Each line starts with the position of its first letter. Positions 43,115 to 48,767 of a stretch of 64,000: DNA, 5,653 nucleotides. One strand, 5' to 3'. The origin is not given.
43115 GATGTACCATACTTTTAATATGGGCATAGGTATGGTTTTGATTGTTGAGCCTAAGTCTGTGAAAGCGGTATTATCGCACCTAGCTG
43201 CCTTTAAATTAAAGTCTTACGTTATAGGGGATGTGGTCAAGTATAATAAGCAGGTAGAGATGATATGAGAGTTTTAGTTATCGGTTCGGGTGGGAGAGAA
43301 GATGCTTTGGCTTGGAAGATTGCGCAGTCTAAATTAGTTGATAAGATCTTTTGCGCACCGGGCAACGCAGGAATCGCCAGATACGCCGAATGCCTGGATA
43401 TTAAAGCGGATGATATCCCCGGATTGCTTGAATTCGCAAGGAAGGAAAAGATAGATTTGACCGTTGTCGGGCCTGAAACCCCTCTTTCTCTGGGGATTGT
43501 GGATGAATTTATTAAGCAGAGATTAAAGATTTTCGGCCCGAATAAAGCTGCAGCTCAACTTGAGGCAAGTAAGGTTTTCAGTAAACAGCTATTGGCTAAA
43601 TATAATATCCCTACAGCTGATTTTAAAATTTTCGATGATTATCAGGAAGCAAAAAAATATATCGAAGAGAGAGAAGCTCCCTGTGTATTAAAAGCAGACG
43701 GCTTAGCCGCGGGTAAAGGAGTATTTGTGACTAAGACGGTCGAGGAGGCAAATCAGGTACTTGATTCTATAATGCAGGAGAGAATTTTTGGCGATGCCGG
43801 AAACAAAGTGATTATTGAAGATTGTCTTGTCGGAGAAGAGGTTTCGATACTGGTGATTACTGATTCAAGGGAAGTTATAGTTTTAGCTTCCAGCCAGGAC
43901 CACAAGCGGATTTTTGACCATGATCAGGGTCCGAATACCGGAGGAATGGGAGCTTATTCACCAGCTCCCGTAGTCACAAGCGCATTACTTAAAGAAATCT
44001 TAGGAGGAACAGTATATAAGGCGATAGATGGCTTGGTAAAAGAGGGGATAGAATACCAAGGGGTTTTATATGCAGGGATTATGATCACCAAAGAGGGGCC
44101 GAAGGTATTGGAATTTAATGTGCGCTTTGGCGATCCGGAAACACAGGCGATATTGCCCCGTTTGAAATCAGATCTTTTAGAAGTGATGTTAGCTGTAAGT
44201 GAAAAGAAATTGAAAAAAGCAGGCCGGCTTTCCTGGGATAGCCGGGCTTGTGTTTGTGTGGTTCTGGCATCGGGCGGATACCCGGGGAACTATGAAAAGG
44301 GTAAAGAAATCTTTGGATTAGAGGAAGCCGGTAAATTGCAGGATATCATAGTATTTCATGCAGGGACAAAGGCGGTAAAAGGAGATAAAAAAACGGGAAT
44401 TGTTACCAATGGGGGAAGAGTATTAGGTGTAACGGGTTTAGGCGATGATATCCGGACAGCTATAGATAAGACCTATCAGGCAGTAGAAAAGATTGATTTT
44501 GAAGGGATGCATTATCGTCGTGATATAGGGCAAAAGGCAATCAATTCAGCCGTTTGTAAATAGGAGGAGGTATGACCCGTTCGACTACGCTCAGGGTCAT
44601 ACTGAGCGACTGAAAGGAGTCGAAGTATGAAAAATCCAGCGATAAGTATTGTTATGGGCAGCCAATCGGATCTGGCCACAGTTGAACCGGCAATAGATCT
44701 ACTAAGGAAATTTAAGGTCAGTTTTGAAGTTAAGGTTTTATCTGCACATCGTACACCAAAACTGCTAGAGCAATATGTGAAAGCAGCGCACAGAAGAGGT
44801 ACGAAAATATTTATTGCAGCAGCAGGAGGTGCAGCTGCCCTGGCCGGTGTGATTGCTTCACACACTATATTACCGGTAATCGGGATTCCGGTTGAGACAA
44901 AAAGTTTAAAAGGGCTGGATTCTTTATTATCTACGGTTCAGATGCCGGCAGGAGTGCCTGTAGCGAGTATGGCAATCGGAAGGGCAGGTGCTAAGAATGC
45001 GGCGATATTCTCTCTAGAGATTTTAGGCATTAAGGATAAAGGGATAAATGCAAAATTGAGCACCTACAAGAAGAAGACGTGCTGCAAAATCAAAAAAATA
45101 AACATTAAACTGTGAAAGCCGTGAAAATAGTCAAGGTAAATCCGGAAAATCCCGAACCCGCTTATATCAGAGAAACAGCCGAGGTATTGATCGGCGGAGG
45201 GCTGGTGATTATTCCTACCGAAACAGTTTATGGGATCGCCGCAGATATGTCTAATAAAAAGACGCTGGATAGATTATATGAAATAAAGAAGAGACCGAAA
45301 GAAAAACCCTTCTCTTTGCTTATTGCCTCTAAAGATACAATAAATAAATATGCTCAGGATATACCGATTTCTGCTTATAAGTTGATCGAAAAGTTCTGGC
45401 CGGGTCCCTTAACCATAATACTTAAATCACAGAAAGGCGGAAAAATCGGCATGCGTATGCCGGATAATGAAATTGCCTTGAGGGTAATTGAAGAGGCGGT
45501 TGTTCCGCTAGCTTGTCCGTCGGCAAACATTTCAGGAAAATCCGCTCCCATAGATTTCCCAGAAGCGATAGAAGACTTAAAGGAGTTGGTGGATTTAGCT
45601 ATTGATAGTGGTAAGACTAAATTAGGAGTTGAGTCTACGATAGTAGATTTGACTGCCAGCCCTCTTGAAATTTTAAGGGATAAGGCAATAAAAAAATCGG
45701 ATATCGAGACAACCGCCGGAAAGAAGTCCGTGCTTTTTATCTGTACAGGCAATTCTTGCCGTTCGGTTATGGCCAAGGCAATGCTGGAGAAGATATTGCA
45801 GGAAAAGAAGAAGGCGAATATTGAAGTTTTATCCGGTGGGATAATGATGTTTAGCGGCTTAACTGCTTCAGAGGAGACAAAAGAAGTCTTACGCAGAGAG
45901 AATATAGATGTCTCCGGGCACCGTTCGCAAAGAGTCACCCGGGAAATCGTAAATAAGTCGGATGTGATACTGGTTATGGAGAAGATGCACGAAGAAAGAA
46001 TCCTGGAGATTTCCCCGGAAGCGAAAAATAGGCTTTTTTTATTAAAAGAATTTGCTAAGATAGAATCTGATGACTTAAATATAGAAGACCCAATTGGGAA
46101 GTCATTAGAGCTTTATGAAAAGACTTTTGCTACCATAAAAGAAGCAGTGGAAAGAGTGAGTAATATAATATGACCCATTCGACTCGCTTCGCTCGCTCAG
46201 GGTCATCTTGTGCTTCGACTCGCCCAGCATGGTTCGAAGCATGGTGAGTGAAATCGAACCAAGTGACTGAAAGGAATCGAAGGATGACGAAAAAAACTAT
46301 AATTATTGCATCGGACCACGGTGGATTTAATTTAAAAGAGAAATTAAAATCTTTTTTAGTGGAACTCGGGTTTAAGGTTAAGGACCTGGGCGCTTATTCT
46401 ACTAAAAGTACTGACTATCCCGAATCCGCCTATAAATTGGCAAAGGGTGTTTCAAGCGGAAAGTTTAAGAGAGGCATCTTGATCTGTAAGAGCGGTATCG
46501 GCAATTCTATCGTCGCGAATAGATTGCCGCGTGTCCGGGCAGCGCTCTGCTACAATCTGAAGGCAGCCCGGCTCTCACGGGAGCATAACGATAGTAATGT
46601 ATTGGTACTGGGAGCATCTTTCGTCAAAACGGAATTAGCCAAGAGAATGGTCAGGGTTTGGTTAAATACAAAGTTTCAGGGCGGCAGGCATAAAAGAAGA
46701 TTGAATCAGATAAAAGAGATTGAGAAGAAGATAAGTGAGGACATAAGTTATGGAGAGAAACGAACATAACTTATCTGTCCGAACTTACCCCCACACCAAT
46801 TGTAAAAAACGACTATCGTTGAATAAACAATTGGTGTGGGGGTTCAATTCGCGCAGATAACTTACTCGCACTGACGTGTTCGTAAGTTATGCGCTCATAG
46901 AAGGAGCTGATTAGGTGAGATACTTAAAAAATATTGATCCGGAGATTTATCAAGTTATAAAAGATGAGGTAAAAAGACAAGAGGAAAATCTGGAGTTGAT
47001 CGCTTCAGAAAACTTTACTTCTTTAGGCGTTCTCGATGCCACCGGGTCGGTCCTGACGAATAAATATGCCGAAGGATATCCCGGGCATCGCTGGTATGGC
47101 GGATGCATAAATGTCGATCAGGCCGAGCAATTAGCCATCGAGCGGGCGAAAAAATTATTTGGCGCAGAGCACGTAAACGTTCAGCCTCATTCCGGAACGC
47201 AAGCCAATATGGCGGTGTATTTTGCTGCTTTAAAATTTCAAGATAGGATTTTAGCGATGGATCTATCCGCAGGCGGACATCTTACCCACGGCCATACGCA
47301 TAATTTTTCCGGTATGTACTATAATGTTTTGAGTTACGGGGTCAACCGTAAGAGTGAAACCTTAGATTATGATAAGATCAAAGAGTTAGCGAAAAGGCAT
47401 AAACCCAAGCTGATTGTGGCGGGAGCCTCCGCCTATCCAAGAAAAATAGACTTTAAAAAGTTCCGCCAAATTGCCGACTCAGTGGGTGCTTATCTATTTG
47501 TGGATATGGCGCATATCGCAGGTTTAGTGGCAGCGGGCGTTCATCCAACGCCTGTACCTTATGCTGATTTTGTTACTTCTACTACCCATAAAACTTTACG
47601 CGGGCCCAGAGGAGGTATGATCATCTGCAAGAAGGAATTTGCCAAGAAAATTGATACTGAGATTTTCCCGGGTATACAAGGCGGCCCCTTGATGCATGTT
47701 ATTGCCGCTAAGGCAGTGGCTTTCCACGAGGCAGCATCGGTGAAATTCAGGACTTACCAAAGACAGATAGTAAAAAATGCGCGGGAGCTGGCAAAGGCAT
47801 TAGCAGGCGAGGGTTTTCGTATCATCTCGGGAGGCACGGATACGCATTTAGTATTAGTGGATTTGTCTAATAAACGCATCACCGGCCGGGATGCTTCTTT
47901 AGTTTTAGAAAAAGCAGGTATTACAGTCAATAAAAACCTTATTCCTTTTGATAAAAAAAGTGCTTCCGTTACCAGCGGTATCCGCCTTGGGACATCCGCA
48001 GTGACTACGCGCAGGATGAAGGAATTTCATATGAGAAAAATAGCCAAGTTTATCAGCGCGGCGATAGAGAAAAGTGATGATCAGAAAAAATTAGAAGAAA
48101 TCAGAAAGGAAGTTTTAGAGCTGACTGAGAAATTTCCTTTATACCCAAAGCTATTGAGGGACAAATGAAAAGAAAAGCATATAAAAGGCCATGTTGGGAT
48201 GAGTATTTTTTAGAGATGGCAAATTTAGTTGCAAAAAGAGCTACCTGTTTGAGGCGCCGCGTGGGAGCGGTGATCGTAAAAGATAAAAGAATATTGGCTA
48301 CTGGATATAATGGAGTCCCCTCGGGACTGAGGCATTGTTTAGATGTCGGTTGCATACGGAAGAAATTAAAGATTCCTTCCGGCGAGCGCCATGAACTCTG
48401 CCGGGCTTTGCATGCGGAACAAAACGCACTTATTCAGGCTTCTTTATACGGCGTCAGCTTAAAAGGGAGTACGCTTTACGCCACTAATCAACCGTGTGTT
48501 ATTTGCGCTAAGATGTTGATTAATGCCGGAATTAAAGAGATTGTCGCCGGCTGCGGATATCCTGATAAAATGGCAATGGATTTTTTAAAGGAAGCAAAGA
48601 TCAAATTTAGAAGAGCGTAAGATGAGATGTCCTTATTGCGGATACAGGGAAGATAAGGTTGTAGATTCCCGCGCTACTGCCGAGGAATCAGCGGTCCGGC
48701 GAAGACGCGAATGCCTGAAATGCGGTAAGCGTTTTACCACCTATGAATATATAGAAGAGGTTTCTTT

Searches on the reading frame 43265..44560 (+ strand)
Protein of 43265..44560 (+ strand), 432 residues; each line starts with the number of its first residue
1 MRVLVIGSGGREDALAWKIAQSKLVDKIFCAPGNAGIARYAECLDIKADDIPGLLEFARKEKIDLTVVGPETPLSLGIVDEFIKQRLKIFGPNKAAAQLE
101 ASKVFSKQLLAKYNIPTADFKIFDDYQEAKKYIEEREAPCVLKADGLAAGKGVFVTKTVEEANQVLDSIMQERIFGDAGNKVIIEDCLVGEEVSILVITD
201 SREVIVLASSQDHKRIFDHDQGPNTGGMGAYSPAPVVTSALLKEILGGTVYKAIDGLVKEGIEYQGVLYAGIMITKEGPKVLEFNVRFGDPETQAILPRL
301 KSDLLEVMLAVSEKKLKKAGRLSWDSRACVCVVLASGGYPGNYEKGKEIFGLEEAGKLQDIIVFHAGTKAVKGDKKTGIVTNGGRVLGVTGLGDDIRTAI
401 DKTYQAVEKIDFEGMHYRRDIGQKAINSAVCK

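Call 15: search_protein_families(library=pfam, proteins=[window:43265-44560:+], max_evalue=0.0001)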
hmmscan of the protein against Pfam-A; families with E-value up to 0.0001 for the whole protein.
window:43265-44560:+ (432 aa): 7 families
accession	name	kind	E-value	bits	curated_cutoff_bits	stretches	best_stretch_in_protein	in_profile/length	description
PF01071.24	GARS_A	-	3.5e-79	265.6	27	1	101-293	1-194/194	Phosphoribosylglycinamide synthetase, ATP-grasp (A) domain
PF02844.21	GARS_N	-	6.3e-40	136.4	29.5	1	1-100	1-100/100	Phosphoribosylglycinamide synthetase, N domain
PF02843.22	GARS_C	-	5.9e-34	116.7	34.8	1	329-424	1-92/92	Phosphoribosylglycinamide synthetase, C domain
PF08443.16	RimK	-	1.2e-08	35.2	21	1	102-174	3-76/188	RimK-like ATP-grasp domain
PF02222.28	ATP-grasp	-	4.1e-08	33.5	27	1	109-205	2-94/179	ATP-grasp domain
PF08442.15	ATP-grasp_2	-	7e-07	29.5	29.5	1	106-211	7-127/202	ATP-grasp domain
PF02655.19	ATP-grasp_3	-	3.6e-06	27.6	23.2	1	106-289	7-158/160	ATP-grasp domain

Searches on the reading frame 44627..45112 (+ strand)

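Call 16: search_protein_families(library=pfam, proteins=[window:44627-45112:+], max_evalue=0.0001)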
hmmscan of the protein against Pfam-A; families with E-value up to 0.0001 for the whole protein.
window:44627-45112:+ (162 aa): 1 family
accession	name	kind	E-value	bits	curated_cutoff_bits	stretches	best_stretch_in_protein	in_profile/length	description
PF00731.26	AIRC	-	5.2e-58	195.2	30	1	6-150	2-144/148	AIR carboxylase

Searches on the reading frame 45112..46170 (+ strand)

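Call 16: search_protein_families(library=pfam, proteins=[window:45112-46170:+], max_evalue=0.0001)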
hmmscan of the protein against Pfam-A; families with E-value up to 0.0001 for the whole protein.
window:45112-46170:+ (353 aa): 2 families
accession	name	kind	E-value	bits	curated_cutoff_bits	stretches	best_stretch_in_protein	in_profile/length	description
PF01300.24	Sua5_yciO_yrdC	-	5.4e-52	176.3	25.1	1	25-189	2-176/178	Telomere recombination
PF01451.26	LMWPc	-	4.6e-32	111.6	23.2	1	207-347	1-141/144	Low molecular weight phosphotyrosine protein phosphatase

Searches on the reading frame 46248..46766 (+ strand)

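Call 16: search_protein_families(library=pfam, proteins=[window:46248-46766:+], max_evalue=0.0001)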
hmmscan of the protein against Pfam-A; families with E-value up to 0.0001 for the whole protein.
window:46248-46766:+ (173 aa): 1 family
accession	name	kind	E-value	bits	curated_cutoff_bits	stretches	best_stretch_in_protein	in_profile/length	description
PF02502.23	LacAB_rpiB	-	5.6e-53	179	24.7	1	18-155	1-138/138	Ribose/Galactose Isomerase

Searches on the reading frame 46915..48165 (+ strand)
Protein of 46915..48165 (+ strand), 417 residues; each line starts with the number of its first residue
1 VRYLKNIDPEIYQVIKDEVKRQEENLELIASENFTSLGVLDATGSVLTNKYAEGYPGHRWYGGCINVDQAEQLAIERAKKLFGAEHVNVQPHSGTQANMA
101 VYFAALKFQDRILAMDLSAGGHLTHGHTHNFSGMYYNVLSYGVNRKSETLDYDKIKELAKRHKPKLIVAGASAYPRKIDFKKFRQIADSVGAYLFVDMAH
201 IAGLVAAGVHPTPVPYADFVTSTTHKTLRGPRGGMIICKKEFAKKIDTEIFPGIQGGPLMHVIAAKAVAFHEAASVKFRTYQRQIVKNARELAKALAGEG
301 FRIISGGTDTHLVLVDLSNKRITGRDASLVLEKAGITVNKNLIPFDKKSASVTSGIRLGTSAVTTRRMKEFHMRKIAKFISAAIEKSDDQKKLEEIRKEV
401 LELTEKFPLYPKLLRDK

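Call 16: search_protein_families(library=pfam, proteins=[window:46915-48165:+], max_evalue=0.0001)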
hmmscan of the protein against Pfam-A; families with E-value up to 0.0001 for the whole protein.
window:46915-48165:+ (417 aa): 3 families
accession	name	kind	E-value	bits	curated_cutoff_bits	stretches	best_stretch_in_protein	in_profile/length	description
PF00464.25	SHMT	-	2.2e-168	560.5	27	1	4-380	1-399/399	Serine hydroxymethyltransferase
PF00155.27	Aminotran_1_2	-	2.2e-08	34.1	19.7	1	77-368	50-354/361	Aminotransferase class I and II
PF01212.27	Beta_elim_lyase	-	1.4e-05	25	27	1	55-298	22-228/288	Beta-eliminating lyase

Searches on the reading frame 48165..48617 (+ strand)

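Call 16: search_protein_families(library=pfam, proteins=[window:48165-48617:+], max_evalue=0.0001)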
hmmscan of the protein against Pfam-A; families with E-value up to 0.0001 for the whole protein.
window:48165-48617:+ (151 aa): 2 families
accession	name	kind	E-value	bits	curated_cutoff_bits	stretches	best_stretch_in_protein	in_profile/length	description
PF00383.29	dCMP_cyt_deam_1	-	3.9e-26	91.3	25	1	11-129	3-101/102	Cytidine and deoxycytidylate deaminase zinc-binding region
PF14437.12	MafB19-deam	-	3.4e-21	76.1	27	1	11-136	3-108/142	MafB19-like deaminase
